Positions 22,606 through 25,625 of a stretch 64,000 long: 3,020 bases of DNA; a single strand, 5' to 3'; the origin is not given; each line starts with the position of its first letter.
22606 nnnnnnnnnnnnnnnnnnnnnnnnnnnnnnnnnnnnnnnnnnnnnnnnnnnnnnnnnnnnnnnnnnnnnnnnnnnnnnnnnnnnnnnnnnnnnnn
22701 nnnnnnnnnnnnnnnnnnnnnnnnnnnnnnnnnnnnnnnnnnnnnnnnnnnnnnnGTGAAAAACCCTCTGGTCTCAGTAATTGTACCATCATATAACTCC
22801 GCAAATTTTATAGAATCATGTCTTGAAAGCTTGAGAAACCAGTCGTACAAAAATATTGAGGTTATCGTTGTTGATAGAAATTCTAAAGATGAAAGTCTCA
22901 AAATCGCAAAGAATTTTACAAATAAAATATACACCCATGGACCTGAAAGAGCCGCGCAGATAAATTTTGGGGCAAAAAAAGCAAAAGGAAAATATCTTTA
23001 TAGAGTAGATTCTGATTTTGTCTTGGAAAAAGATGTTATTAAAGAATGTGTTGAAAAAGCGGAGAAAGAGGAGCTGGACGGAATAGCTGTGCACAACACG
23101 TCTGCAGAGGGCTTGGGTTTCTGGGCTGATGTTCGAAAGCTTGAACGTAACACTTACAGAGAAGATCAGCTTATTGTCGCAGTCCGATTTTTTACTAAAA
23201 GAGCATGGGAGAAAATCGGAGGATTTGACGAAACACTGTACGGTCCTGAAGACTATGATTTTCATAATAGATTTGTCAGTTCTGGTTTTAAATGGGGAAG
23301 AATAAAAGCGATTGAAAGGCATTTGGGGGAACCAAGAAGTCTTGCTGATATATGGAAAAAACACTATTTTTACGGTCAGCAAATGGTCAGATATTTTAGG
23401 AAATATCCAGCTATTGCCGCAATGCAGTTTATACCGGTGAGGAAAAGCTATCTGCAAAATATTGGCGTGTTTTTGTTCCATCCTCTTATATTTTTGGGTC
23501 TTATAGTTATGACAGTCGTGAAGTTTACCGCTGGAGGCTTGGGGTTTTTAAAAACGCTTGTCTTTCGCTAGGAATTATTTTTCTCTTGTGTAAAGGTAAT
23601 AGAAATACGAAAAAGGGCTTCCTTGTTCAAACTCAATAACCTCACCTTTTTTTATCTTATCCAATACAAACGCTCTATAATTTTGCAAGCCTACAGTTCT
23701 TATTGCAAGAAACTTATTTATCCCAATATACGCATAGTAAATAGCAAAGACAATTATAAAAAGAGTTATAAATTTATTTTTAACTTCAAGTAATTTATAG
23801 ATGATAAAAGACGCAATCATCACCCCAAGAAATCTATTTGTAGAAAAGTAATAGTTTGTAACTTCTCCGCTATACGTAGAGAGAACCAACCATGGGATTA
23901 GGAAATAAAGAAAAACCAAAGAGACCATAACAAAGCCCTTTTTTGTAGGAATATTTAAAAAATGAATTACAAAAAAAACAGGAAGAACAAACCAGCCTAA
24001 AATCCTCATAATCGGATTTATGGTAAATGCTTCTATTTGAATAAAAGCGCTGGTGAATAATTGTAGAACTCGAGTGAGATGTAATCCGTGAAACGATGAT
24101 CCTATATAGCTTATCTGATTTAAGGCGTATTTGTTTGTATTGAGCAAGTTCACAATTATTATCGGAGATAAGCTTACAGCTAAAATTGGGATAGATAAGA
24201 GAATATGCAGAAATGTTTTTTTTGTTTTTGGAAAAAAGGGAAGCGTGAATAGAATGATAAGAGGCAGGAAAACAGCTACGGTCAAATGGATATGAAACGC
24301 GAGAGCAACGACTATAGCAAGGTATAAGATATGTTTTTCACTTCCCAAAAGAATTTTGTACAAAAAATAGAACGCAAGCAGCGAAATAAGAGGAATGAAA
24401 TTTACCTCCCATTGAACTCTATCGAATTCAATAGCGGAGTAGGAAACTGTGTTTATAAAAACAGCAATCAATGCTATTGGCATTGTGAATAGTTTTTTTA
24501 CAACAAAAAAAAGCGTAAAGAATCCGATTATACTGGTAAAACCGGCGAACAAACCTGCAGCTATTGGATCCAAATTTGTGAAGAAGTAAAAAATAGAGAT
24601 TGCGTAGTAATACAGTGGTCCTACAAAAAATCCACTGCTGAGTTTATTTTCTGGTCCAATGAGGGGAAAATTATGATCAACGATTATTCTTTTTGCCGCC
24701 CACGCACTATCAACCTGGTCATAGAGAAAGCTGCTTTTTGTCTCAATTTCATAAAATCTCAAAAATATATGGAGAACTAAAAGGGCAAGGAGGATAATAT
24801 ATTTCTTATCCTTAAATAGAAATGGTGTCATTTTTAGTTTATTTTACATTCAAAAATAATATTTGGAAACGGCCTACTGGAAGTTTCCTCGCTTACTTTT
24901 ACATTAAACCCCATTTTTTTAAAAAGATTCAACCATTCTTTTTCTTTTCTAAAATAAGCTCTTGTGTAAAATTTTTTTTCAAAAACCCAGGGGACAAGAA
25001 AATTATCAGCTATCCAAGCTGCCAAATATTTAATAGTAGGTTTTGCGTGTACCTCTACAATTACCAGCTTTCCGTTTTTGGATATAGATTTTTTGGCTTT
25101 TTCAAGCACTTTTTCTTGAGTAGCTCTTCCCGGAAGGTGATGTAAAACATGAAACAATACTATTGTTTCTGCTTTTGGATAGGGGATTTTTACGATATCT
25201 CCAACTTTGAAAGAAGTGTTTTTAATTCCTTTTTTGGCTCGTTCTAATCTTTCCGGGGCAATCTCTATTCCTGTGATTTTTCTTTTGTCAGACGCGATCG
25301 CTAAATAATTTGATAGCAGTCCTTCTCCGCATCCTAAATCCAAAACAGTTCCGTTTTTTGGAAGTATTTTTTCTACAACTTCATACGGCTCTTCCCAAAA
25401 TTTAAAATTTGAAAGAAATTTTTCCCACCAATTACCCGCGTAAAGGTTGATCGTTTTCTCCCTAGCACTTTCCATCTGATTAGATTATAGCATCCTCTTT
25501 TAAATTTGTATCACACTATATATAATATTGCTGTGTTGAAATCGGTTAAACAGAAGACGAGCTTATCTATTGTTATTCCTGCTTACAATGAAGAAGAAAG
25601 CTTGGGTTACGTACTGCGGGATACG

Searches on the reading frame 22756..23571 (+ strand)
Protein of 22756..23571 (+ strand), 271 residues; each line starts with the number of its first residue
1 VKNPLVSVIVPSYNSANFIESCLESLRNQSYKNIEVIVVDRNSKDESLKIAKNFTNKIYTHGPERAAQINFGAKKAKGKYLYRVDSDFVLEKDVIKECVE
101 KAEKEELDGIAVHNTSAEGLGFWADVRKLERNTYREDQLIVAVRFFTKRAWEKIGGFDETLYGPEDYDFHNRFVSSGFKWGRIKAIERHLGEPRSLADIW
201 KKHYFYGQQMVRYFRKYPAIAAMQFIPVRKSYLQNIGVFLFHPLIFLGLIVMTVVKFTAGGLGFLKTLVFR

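Call 32: search_protein_families(library=pfam, proteins=[window:22756-23571:+], max_evalue=0.0001)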
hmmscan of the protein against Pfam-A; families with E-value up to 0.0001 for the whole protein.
window:22756-23571:+ (271 aa): 5 families
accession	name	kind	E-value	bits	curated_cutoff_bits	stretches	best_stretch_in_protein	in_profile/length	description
PF00535.33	Glycos_transf_2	-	1.6e-29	103.5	23.3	1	7-125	1-126/168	Glycosyl transferase family 2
PF13641.12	Glyco_tranf_2_3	-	1.1e-10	42.4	27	1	6-179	3-200/230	Glycosyltransferase like family 2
PF10111.15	Glyco_tranf_2_2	-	4.6e-10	39.9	27.3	1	7-100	1-104/276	Glycosyltransferase like family 2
PF02709.20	Glyco_transf_7C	-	2.6e-06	27.4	23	1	137-187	17-70/78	N-terminal domain of galactosyltransferase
PF13632.12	Glyco_trans_2_3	-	2.2e-05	24.8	27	1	85-253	6-172/198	Glycosyl transferase family group 2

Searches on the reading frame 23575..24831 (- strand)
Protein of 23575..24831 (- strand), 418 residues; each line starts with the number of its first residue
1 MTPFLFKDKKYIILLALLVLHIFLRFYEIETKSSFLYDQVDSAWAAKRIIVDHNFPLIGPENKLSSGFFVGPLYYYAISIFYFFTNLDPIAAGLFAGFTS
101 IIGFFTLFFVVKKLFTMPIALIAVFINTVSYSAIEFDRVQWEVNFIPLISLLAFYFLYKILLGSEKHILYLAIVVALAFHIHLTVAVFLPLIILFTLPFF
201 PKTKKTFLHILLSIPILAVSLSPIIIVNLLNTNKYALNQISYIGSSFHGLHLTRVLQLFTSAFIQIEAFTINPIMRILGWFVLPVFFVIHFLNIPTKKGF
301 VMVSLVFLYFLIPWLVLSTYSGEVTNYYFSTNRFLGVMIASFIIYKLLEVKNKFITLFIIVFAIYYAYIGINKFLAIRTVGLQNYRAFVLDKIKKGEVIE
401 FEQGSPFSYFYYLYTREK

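Call 5: search_protein_families(library=pfam, proteins=[window:23575-24831:-], max_evalue=0.01)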
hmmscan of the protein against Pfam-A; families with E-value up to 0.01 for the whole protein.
window:23575-24831:- (418 aa): 1 family
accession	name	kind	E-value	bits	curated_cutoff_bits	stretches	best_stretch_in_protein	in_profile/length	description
PF13231.12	PMT_2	-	0.00099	19.8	26.1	1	72-218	4-155/160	Dolichyl-phosphate-mannose-protein mannosyltransferase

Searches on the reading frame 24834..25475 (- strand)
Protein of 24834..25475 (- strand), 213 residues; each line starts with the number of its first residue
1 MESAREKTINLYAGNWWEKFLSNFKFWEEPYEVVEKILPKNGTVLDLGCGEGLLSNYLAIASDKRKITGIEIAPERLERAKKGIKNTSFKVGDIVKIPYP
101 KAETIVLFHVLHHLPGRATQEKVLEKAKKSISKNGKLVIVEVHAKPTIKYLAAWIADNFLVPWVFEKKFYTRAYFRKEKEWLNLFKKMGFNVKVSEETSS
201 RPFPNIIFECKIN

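Call 32: search_protein_families(library=pfam, proteins=[window:24834-25475:-], max_evalue=0.0001)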
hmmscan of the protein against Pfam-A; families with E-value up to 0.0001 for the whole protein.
window:24834-25475:- (213 aa): 8 families
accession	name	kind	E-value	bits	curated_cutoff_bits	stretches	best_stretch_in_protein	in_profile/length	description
PF13847.12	Methyltransf_31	-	3.2e-16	59.8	27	1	40-186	3-142/145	Methyltransferase domain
PF13489.12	Methyltransf_23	-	5.8e-15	55.8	27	1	32-192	14-161/164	Methyltransferase domain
PF08241.18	Methyltransf_11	-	2e-13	51.2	21.2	1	45-139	1-95/95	Methyltransferase domain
PF13649.12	Methyltransf_25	-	7e-13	49.5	27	1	44-135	1-97/97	Methyltransferase domain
PF08242.18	Methyltransf_12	-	1.1e-10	42.6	30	1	45-137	1-98/98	Methyltransferase domain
PF05175.20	MTS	-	7.5e-10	39.1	23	1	40-150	31-149/170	Methyltransferase small domain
PF00891.24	Methyltransf_2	-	2.6e-08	33.9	22.3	1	44-190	66-209/210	O-methyltransferase domain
PF01728.25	FtsJ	-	7.1e-05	23.2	24.1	0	36-96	17-77/181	FtsJ-like methyltransferase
